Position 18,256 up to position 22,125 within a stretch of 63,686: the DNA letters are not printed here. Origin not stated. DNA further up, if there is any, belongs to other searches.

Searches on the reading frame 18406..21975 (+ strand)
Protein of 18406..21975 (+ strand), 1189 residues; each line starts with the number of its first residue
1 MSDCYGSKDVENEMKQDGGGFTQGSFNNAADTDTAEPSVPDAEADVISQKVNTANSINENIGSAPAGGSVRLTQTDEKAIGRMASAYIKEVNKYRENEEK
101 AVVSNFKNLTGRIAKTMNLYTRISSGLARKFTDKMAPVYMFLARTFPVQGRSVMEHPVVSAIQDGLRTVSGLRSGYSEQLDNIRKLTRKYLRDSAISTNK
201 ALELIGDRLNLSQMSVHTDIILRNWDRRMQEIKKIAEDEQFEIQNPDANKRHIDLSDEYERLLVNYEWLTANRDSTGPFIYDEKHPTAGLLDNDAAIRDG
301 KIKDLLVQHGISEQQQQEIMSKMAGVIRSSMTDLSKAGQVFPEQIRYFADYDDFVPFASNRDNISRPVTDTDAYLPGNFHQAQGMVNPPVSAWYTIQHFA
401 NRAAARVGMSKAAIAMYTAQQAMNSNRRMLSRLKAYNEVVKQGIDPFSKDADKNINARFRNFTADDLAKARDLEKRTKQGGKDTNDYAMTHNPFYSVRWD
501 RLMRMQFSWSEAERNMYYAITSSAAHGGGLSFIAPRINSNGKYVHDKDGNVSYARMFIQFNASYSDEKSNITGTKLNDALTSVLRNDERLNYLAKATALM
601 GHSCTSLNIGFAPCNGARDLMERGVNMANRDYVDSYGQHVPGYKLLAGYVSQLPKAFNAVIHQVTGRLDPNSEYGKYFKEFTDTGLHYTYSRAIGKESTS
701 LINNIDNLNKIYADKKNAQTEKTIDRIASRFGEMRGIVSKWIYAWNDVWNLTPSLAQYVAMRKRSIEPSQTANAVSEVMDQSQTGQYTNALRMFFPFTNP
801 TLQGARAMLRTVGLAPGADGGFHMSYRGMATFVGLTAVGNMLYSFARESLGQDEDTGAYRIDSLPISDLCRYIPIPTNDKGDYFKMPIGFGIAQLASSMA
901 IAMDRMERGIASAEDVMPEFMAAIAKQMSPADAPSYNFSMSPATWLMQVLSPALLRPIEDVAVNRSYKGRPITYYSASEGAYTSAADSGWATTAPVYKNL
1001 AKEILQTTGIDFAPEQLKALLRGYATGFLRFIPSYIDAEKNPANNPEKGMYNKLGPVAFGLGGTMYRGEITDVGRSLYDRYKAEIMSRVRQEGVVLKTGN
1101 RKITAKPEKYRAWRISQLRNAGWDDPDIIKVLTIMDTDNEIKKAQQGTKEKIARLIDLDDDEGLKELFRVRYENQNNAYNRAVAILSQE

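Call 34: search_protein_families(library=pfam, proteins=[window:18406-21975:+], max_evalue=0.001)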
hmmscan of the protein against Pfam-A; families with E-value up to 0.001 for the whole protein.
window:18406-21975:+ (1189 aa): 1 family
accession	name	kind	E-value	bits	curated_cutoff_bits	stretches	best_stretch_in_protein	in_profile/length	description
PF18857.6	LPD38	-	1.8e-23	84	27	1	871-1049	14-182/189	Large polyvalent protein associated domain 38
